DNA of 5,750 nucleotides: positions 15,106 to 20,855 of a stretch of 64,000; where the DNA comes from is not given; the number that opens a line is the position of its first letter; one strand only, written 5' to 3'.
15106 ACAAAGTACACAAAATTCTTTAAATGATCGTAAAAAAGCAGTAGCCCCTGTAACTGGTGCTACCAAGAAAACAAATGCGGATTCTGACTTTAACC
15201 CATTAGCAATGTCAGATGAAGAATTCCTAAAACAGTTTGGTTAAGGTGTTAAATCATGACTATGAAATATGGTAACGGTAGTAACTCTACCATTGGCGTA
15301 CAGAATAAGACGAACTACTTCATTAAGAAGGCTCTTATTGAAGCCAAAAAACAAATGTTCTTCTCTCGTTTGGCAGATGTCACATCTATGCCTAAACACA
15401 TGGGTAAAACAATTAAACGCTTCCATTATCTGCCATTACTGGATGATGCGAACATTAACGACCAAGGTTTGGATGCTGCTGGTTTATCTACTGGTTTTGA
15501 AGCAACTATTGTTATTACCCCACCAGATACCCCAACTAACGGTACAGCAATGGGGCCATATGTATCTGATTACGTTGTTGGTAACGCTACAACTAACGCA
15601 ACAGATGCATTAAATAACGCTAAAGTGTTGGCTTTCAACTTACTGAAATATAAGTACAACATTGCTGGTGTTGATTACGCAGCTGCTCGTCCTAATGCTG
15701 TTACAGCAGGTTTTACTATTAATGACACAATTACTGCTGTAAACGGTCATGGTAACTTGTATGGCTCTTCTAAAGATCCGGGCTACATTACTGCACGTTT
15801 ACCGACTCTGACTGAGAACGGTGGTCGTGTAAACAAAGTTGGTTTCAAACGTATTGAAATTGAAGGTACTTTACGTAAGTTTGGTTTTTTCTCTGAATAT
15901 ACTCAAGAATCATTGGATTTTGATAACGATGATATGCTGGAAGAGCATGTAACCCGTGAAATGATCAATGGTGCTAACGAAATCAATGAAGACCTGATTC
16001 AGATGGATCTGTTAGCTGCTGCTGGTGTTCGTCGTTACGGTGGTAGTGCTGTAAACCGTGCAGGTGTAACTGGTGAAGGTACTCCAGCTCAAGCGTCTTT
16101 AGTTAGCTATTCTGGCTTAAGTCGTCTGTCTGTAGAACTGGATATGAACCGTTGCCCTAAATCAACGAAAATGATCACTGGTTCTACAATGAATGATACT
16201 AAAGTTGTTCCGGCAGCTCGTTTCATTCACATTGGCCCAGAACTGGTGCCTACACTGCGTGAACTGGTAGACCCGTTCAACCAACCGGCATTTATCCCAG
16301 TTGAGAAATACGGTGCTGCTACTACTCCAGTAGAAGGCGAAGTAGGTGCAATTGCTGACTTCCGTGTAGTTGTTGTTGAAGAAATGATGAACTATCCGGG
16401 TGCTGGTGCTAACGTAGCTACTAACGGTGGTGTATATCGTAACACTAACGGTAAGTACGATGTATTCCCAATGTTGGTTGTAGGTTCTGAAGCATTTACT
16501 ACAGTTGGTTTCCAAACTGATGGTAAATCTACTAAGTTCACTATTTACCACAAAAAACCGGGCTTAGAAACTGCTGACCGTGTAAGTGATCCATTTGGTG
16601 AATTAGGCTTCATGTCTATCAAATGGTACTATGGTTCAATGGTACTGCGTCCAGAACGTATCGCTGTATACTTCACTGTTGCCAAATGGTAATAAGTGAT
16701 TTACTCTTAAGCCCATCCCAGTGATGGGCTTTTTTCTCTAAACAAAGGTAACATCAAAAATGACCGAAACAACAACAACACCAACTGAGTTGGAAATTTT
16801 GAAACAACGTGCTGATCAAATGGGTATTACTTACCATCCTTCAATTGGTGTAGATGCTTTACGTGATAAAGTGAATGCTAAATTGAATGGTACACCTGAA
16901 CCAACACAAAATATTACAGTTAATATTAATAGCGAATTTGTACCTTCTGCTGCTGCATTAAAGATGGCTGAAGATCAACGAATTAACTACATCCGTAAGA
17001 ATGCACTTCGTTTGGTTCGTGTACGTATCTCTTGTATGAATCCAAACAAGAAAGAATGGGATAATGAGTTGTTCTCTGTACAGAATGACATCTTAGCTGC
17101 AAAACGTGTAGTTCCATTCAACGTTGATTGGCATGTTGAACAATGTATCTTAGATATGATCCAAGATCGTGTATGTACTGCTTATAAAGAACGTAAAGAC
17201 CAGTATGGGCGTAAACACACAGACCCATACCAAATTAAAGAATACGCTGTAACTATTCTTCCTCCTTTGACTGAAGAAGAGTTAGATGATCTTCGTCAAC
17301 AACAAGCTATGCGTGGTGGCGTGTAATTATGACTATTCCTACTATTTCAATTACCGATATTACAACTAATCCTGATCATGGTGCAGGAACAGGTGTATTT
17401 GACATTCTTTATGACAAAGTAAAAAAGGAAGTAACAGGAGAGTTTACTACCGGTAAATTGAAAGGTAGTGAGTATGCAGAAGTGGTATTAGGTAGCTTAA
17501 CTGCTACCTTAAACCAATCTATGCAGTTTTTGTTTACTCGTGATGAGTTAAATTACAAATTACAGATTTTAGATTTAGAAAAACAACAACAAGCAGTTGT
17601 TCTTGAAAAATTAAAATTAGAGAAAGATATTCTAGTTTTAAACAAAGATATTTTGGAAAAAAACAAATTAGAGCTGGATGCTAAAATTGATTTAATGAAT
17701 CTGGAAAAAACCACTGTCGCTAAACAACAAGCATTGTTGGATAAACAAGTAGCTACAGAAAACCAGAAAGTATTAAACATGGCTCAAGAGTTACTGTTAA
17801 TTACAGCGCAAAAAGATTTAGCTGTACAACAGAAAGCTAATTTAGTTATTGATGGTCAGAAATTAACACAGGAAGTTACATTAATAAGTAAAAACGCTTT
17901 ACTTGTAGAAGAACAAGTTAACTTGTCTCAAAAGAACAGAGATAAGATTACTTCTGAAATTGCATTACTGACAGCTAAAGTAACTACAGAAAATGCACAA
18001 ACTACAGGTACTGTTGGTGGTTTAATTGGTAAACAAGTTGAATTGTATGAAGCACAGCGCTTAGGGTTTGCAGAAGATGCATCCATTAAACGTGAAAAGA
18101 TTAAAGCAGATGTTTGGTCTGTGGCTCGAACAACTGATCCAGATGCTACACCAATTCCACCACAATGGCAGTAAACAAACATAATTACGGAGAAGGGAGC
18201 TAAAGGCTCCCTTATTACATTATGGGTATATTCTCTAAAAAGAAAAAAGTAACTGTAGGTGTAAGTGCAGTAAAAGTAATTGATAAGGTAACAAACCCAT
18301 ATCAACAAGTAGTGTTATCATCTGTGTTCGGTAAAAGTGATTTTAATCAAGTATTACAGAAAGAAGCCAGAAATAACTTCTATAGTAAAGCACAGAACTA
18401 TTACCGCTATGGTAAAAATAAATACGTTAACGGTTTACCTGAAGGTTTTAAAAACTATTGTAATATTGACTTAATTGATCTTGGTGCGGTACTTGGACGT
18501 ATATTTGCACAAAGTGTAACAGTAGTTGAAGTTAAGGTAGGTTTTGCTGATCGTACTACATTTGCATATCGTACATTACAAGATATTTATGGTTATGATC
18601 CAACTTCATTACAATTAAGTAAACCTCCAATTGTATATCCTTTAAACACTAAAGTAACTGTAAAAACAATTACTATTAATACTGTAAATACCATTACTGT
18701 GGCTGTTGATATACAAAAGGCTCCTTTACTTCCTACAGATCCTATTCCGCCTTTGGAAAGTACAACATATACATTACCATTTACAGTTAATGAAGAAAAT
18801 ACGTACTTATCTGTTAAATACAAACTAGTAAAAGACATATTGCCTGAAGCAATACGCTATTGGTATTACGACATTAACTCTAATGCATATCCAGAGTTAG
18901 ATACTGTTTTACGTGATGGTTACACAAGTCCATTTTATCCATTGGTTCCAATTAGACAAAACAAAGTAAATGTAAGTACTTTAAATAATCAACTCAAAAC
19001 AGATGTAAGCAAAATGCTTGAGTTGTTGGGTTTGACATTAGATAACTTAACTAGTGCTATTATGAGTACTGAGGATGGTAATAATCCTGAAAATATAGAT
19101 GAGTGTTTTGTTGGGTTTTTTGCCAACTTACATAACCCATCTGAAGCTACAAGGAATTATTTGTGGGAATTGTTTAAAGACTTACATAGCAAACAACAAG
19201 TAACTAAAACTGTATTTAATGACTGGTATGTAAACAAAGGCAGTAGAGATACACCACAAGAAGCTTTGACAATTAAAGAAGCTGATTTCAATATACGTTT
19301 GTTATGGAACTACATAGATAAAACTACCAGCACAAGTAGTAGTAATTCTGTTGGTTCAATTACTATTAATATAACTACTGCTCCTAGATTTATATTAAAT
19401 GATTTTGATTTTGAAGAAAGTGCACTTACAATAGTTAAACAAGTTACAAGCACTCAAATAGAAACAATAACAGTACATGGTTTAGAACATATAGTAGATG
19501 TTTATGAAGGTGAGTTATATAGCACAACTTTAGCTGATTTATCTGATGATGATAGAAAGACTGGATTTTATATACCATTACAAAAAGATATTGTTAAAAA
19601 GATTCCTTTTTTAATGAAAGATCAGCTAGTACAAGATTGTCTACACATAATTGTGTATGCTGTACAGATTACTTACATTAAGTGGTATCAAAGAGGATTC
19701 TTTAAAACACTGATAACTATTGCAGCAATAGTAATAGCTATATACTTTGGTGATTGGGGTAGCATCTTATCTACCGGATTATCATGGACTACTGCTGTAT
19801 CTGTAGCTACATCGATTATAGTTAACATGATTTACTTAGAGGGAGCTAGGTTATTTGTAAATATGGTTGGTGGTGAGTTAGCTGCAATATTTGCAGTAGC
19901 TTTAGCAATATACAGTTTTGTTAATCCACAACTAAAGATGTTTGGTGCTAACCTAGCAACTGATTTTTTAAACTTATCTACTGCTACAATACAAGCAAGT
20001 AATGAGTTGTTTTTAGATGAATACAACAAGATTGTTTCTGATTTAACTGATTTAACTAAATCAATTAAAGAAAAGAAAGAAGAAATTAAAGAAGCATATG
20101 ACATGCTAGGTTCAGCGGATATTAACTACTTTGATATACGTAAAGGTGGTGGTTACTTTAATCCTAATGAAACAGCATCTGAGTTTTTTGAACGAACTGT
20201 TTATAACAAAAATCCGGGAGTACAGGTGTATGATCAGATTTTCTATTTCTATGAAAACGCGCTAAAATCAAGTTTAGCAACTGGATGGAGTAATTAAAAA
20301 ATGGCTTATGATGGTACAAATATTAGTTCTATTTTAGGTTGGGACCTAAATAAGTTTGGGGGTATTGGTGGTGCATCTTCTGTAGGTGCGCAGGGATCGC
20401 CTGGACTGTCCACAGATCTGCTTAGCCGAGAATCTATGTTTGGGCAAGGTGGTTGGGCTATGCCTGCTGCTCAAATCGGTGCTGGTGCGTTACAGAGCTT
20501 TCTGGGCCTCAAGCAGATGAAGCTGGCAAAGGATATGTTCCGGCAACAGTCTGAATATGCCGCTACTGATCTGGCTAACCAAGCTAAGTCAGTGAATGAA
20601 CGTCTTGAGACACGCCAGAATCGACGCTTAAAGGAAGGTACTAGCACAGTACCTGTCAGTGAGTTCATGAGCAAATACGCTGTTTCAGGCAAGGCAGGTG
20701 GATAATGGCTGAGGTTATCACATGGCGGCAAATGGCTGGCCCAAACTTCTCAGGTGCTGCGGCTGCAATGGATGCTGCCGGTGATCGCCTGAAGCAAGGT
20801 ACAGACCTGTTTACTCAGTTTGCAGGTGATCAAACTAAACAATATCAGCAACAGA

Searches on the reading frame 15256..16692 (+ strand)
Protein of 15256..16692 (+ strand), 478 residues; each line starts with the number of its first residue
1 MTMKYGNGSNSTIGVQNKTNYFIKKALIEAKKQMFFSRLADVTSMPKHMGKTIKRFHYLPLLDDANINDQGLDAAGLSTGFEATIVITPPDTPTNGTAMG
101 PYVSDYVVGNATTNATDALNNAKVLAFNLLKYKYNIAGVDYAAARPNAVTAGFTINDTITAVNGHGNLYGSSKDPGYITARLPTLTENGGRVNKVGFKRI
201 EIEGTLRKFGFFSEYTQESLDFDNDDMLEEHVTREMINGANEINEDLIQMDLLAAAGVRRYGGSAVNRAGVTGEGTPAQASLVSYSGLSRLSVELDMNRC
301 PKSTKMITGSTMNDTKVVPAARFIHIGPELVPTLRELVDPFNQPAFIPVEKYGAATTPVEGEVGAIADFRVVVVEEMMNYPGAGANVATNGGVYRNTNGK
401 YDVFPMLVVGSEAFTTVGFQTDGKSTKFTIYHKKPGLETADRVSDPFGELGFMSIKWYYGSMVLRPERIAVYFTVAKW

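Call 11: search_dna_similar(query=window:15256-16692:+, collection=phages, mode=protein, max_rows=25, max_evalue=0.00001)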
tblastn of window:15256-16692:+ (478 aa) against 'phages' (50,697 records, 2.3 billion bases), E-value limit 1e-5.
Records with a match: 478; places in all: 479; records where one place covers at least 80% of the query: 421.
Best place of each record, by identity: <60% 478.
By first word of the organism name: Vibrio 107; Pseudomonas 101; Escherichia 68; Klebsiella 29; Erwinia 21; Achromobacter 17; Rhizobium 16; Pectobacterium 14; Salmonella 11; Stenotrophomonas 10; and 23 more.
By host as written in the record: - 83; Pseudomonas aeruginosa 39; Escherichia coli 28; Vibrio breoganii 15; Klebsiella pneumoniae 14; Pseudomonas aeruginosa ATCC 27853 12; Achromobacter xylosoxidans I2BC 12; Pseudomonas aeruginosa PAO1 11; and 126 more.
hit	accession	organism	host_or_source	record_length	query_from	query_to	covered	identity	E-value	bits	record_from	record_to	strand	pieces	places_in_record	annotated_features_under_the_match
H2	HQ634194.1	Vibrio phage VBP47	Vibrio parahaemolyticus RIMD2210633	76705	4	478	99%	52.2%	4e-146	467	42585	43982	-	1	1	major coat protein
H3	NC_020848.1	Vibrio phage VBP47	Vibrio parahaemolyticus RIMD2210633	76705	4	478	99%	52.2%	4e-146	467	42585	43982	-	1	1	major head protein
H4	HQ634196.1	Vibrio phage VBP32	Vibrio parahaemolyticus RIMD2210633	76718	4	478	99%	52.2%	4e-146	467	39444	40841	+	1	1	major coat protein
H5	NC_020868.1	Vibrio phage VBP32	Vibrio parahaemolyticus RIMD2210633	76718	4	478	99%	52.2%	4e-146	467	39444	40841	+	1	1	major head protein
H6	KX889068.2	Vibrio phage vB_VspP_pVa5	Vibrio splendidus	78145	4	478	99%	52.2%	6e-139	447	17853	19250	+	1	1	major coat protein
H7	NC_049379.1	Vibrio phage vB_VspP_pVa5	Vibrio splendidus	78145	4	478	99%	52.2%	6e-139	447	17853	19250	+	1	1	major head protein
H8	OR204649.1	Vibrio phage PJN101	Vibrio parahaemolyticus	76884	4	478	99%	51.4%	9e-145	463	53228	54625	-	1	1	hypothetical protein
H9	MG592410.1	Vibrio phage 1.026.O._10N.222.49.C7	Vibrio splendidus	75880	4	478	99%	51.4%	4e-138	444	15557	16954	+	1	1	major capsid protein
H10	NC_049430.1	Vibrio phage 1.026.O._10N.222.49.C7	Vibrio splendidus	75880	4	478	99%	51.4%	4e-138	444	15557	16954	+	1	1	major head protein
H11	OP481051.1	Alteromonas phage vB_AemP_PT15-A5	Alteromonas mediterranea PT15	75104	1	477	100%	51.0%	5e-75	478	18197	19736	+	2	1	major capsid protein (x2)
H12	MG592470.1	Vibrio phage 1.097.O._10N.286.49.B3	Vibrio sp.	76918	4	478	99%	50.9%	2e-140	451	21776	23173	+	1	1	major capsid protein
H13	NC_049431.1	Vibrio phage 1.097.O._10N.286.49.B3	Vibrio sp.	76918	4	478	99%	50.9%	2e-140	451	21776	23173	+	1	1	major head protein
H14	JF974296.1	Pseudoalteromonas phage pYD6-A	Pseudoalteromonas sp. YD6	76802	4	478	99%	50.6%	9e-141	452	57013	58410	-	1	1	major coat protein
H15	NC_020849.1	Pseudoalteromonas phage pYD6-A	Pseudoalteromonas sp. YD6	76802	4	478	99%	50.6%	9e-141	452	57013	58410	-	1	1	major head protein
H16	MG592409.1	Vibrio phage 1.025.O._10N.222.46.B6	Vibrio splendidus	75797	4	478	99%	50.3%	3e-138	445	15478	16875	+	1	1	coil containing protein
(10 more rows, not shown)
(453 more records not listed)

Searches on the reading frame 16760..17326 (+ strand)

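Call 27: search_protein_families(library=phrogs, proteins=[window:16760-17326:+], max_evalue=0.001)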
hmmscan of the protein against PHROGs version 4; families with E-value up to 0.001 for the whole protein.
window:16760-17326:+ (188 aa): 2 families
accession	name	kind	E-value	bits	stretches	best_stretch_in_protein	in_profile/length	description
phrog_2130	-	unknown function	3e-55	188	1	2-187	9-191/195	-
phrog_33528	-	unknown function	9.3e-12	46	1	79-182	82-190/197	-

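Call 68: search_protein_families(library=pfam, proteins=[window:16760-17326:+], max_evalue=0.1)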
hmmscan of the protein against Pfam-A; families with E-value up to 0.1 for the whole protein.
window:16760-17326:+ (188 aa): 0 families

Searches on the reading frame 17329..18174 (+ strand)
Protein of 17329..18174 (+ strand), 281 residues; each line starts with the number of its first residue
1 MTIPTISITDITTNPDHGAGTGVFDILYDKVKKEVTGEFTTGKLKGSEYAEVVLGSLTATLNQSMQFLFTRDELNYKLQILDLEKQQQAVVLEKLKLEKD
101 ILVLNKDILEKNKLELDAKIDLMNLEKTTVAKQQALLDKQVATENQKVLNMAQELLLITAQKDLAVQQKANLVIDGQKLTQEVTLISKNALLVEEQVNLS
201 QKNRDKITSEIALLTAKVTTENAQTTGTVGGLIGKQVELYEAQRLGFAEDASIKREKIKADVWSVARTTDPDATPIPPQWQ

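Call 27: search_protein_families(library=phrogs, proteins=[window:17329-18174:+], max_evalue=0.001)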
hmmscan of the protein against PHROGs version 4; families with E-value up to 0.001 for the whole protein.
window:17329-18174:+ (281 aa): 1 family
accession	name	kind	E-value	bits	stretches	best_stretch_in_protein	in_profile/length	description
phrog_2050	-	head and packaging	3.2e-38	133.1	1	2-278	53-279/303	virion structural protein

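Call 68: search_protein_families(library=pfam, proteins=[window:17329-18174:+], max_evalue=0.1)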
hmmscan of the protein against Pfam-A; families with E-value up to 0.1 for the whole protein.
window:17329-18174:+ (281 aa): 0 families

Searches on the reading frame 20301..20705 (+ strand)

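Call 27: search_protein_families(library=phrogs, proteins=[window:20301-20705:+], max_evalue=0.001)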
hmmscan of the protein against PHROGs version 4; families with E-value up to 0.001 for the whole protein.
window:20301-20705:+ (134 aa): 3 families
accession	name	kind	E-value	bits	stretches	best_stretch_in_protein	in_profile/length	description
phrog_2646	-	unknown function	8.5e-15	56.7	1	39-128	54-153/154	-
phrog_16623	-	unknown function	1.4e-10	42.3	1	19-123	63-169/176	-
phrog_33671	-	unknown function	1.5e-05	26.3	1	56-114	88-147/161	-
